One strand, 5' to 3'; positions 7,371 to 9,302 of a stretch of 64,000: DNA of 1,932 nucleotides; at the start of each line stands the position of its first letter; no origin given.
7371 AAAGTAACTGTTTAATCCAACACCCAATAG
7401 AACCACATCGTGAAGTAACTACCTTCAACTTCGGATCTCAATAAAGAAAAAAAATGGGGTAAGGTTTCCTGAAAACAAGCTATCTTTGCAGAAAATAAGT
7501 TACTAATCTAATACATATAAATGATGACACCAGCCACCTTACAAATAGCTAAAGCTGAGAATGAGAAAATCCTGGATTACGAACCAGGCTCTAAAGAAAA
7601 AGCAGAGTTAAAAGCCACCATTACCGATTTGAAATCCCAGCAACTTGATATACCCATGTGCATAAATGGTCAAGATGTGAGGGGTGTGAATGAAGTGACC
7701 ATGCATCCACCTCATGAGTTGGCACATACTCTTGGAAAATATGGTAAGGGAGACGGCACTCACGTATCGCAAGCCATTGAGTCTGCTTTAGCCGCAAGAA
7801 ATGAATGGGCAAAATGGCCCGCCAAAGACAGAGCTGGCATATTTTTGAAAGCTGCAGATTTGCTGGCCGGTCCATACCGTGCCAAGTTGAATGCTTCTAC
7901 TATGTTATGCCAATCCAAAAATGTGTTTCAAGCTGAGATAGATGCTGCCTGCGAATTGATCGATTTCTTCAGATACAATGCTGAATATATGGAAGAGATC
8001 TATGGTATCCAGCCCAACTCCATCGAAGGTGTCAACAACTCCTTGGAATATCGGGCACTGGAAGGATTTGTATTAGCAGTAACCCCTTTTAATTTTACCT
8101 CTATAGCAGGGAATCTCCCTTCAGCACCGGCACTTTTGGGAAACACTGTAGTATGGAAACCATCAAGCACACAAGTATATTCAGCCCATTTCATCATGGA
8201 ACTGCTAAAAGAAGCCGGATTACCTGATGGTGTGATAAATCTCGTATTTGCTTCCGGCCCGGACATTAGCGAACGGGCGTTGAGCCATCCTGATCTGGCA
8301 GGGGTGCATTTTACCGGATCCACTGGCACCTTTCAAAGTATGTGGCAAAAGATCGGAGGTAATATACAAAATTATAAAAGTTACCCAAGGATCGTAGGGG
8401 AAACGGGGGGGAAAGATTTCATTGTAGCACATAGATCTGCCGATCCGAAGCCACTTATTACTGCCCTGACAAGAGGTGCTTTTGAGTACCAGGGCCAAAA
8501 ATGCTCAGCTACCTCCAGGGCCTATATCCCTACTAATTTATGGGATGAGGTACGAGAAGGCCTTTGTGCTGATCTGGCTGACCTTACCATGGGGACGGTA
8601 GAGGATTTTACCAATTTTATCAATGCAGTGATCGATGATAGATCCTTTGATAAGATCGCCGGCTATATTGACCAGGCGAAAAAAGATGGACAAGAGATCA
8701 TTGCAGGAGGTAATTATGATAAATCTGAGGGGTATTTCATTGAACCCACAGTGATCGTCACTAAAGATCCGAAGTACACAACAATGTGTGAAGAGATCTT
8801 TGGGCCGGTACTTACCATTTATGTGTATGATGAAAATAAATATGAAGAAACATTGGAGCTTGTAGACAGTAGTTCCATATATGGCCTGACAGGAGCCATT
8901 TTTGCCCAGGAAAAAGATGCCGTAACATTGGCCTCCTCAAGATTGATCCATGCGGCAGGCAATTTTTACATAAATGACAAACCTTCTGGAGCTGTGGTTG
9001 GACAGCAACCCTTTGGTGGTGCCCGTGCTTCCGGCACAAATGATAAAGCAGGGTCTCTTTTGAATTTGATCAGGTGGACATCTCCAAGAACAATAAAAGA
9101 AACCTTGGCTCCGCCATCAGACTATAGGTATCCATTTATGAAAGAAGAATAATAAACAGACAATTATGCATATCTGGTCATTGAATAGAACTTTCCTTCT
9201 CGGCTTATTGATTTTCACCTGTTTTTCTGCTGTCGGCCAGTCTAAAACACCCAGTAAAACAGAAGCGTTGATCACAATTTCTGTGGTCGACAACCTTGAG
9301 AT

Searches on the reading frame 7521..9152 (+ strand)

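Call 23: search_protein_families(library=pfam, proteins=[window:7521-9152:+], max_evalue=0.00001)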
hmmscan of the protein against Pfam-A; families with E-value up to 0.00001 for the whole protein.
window:7521-9152:+ (543 aa): 1 family
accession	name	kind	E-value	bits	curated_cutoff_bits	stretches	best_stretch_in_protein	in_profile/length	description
PF00171.27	Aldedh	-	4.5e-97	325.9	23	1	67-512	16-449/461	Aldehyde dehydrogenase family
